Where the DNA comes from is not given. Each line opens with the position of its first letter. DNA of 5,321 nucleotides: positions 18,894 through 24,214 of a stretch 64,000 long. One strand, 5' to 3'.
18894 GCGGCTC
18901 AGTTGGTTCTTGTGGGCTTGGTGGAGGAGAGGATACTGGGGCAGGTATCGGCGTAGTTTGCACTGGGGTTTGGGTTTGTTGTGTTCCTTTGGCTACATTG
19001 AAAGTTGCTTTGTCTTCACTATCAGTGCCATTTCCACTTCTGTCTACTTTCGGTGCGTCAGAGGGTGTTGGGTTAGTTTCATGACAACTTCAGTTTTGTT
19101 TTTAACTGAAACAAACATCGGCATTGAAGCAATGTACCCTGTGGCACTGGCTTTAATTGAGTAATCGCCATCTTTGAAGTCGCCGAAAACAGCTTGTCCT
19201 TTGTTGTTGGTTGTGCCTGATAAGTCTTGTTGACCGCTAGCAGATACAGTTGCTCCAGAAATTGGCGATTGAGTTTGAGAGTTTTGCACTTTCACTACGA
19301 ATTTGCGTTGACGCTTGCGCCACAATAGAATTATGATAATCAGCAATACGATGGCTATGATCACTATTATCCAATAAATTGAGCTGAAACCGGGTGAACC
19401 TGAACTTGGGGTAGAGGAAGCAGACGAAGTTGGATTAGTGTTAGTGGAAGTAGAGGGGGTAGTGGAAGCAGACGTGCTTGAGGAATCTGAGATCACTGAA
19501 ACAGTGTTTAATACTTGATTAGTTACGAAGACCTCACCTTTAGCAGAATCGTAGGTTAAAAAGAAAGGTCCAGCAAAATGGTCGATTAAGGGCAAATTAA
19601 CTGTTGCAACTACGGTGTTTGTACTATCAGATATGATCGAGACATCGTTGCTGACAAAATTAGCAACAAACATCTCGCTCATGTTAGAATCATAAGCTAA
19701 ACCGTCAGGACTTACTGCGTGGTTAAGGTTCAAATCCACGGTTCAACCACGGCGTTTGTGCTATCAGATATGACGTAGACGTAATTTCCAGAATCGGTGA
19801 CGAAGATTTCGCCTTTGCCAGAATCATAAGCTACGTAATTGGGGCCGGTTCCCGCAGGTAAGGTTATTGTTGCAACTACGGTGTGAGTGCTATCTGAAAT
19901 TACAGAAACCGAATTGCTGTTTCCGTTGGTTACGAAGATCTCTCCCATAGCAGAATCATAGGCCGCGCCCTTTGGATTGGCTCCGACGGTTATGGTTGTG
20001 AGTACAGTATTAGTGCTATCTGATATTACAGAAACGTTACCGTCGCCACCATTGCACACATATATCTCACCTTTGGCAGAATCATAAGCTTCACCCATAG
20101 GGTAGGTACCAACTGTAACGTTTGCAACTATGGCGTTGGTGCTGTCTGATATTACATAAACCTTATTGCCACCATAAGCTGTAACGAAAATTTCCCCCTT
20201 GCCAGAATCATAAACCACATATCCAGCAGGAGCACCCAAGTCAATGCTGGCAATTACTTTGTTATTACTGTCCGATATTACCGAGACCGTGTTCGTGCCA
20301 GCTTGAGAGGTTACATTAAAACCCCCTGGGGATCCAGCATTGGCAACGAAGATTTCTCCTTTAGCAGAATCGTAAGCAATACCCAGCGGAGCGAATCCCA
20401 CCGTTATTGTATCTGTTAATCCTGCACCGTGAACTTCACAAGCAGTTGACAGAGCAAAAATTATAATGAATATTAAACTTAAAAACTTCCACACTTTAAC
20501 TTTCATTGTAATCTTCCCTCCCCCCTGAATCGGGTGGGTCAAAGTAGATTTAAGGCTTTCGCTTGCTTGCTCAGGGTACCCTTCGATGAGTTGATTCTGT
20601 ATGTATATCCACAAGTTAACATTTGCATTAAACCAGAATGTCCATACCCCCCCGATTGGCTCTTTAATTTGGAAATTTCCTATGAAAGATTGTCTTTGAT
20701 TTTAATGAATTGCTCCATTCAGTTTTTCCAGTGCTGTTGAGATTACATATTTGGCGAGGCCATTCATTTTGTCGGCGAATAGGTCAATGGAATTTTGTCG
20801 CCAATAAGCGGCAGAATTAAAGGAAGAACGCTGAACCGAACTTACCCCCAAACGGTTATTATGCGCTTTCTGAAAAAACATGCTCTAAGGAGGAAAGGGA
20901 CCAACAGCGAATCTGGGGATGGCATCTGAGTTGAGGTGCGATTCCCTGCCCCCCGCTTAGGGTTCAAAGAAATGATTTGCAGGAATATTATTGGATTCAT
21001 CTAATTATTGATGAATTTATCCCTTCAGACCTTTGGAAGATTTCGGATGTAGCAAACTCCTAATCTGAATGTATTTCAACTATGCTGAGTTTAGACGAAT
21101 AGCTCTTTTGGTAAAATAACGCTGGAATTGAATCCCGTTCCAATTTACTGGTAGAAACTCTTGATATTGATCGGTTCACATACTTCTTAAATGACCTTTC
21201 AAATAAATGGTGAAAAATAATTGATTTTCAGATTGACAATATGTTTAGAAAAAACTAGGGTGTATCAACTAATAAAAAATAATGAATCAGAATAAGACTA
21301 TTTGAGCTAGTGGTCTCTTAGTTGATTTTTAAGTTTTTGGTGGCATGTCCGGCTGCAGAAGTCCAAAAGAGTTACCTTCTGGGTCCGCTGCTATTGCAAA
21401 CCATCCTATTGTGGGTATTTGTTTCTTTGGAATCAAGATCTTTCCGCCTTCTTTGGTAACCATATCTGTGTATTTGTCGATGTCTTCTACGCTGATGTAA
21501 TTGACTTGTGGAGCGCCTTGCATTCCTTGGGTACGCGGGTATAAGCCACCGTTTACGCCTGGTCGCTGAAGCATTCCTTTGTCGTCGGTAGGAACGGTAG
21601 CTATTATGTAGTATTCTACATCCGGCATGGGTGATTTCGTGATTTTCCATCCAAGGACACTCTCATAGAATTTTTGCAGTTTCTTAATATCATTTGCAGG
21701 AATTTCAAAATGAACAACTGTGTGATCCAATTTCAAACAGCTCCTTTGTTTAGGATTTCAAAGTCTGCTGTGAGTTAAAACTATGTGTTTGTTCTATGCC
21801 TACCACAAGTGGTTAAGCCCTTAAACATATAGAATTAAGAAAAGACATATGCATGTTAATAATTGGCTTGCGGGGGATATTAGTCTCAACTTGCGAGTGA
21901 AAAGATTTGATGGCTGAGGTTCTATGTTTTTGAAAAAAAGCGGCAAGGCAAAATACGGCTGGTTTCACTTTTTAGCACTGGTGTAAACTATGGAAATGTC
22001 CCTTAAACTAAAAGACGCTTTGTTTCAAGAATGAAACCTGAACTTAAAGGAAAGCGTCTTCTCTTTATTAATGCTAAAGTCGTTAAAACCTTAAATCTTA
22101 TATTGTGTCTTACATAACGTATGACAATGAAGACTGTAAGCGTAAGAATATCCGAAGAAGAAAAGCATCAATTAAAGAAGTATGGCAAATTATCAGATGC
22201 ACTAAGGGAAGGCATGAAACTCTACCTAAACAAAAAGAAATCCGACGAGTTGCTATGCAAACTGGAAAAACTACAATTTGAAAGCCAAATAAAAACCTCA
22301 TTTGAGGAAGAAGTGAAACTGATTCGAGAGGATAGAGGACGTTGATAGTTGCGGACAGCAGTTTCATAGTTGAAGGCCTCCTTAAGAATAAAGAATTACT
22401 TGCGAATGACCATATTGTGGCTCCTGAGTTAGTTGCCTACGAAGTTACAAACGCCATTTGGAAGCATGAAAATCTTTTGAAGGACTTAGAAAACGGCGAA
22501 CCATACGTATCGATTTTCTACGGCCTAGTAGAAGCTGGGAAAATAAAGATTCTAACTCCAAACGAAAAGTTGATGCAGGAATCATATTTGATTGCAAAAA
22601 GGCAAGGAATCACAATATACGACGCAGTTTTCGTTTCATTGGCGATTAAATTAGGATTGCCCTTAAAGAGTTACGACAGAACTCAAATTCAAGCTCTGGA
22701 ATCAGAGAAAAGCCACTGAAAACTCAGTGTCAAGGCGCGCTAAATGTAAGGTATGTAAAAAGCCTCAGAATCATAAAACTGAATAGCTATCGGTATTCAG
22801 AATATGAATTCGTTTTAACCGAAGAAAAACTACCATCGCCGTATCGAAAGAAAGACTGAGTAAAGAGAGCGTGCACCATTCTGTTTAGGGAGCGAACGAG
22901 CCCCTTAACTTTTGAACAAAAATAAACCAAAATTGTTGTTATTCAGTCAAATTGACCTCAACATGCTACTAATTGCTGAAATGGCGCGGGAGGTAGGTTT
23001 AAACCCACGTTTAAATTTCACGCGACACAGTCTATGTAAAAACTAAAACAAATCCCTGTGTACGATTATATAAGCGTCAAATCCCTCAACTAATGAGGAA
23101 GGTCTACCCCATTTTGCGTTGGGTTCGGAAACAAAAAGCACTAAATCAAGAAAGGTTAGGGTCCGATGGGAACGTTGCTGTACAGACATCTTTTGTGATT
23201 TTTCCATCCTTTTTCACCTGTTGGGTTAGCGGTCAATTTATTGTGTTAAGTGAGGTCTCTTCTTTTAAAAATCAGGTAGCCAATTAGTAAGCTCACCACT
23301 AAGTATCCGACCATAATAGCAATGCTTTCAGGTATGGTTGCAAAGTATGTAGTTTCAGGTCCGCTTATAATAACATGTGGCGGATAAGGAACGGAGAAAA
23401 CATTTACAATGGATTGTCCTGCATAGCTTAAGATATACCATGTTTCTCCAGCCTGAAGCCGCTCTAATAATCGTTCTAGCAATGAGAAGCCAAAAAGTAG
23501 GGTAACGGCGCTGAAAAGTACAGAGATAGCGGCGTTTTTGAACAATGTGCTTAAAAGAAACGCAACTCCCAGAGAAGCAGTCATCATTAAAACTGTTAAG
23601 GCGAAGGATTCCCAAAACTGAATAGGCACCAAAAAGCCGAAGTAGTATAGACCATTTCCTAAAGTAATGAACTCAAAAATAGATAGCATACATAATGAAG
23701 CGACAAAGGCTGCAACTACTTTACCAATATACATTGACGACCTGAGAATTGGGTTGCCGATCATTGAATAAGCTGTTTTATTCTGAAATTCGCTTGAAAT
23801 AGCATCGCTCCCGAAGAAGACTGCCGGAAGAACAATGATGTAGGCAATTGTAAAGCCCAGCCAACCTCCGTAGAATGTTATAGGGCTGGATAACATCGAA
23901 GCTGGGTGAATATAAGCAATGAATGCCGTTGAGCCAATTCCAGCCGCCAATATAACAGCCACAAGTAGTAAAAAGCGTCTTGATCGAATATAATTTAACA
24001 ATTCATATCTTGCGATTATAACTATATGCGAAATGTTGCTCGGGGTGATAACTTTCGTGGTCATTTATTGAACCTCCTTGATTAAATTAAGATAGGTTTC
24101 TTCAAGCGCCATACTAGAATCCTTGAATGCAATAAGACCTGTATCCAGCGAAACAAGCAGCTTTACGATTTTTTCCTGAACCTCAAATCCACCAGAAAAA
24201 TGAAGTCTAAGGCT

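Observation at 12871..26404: At least five direct degenerate copies of the tRNA-Ser(GGA) 3' end spread over 13.5 kb: a decayed tandem array of integrated elements without an integrase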

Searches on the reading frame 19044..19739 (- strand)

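Call 10: search_protein_families(library=pfam, proteins=[window:19044-19739:-], max_evalue=0.01)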
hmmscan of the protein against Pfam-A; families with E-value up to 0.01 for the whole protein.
window:19044-19739:- (231 aa): 9 families
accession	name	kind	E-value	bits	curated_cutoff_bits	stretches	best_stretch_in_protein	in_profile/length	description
PF13620.12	CarboxypepD_reg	-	5.6e-09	36.7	32.3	1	150-222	5-81/82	Carboxypeptidase regulatory-like domain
PF13715.12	CarbopepD_reg_2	-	2.7e-05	24.6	32.2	1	150-222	4-76/88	CarboxypepD_reg-like domain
PF17802.7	SpaA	-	0.00066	20.2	23.1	1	150-219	6-84/91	Prealbumin-like fold domain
PF13273.12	DUF4064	-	0.0028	18.3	32.1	1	82-145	29-86/102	Protein of unknown function (DUF4064)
PF17410.7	Stevor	-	0.0038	17.3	25.4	1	78-147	195-265/275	Subtelomeric Variable Open Reading frame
PF02009.21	RIFIN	-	0.0044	17.4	32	1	78-150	247-318/327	Rifin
PF25184.1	YxzE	-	0.0071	17.8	40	1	123-185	4-55/65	YxzE-like putative bacteriocin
PF17210.9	SdrD_B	-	0.0093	16.6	29.7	1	152-204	17-72/112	SdrD B-like domain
PF19442.4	CRIM1_C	-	0.0098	16.3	27.2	0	112-148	26-62/130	Cysteine-rich motor neuron 1 protein C-terminal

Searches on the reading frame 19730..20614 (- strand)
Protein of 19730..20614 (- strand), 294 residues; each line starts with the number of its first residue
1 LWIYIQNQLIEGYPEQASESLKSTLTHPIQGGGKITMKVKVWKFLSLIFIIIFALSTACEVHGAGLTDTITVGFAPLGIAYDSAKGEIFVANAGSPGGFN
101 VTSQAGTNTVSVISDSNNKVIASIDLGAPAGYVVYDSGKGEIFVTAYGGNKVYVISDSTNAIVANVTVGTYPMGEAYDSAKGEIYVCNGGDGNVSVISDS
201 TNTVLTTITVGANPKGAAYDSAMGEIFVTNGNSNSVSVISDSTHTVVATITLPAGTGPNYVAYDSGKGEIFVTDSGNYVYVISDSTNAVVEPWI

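Call 10: search_protein_families(library=pfam, proteins=[window:19730-20614:-], max_evalue=0.01)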
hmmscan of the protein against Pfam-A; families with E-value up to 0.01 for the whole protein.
window:19730-20614:- (294 aa): 4 families
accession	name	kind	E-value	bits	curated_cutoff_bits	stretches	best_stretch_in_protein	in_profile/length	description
PF01436.27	NHL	-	1.5e-10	41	20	0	213-238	3-27/28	NHL repeat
PF13860.13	FlgD_ig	-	1e-05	25.8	27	0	92-130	7-46/79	FlgD Ig-like domain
PF13415.12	Kelch_3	-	0.0014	19.2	22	0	97-120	8-30/48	Galactose oxidase, central domain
PF21783.3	YNCE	-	0.0067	16.2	27.1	0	179-250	37-108/339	YNCE-like beta-propeller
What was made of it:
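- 18531..20904 (.): Module 3 cargo: secreted or surface proteins (CarboxypepD_reg 19044-19739 -, NHL/YVTN propeller 19730-20614 -). Pfam (call 10).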

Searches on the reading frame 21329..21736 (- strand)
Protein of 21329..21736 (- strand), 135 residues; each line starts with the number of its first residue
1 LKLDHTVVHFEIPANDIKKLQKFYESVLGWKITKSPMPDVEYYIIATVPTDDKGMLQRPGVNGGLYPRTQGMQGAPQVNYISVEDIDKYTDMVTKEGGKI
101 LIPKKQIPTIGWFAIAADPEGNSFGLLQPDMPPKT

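Call 10: search_protein_families(library=pfam, proteins=[window:21329-21736:-], max_evalue=0.01)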
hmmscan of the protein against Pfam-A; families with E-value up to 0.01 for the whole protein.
window:21329-21736:- (135 aa): 3 families
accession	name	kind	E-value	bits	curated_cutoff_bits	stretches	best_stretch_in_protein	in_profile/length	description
PF00903.31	Glyoxalase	-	1.5e-11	45.2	20.6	1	7-124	2-119/121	Glyoxalase/Bleomycin resistance protein/Dioxygenase superfamily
PF22677.2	Ble-like_N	-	5.7e-09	36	24.5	1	6-41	1-34/41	Bleomycin resistance protein-like N-terminal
PF18029.7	Glyoxalase_6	-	0.0002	22.4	23.6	1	14-126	6-105/106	Glyoxalase-like domain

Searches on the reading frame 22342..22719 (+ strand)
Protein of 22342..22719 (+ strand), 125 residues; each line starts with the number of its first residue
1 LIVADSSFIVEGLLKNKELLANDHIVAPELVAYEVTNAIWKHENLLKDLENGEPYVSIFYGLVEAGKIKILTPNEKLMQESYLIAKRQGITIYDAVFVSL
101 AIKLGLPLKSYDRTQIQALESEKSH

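Call 11: search_protein_families(library=pfam, proteins=[window:22342-22719:+], max_evalue=0.01)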
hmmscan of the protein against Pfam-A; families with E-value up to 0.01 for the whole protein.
window:22342-22719:+ (125 aa): 1 family
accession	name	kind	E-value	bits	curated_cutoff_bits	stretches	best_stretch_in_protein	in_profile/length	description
PF01850.27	PIN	-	1.5e-07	32.5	23.6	1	3-114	2-113/120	PIN domain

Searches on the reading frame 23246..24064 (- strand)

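Call 11: search_protein_families(library=pfam, proteins=[window:23246-24064:-], max_evalue=0.01)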
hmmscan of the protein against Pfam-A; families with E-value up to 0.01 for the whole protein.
window:23246-24064:- (272 aa): 2 families
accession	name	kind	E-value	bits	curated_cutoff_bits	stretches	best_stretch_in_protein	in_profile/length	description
PF12679.13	ABC2_membrane_2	-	2.9e-13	50.2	27.2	1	16-271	2-283/283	ABC-2 family transporter protein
PF12730.13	ABC2_membrane_4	-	2.2e-07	31.4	27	1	21-191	5-178/179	ABC-2 family transporter protein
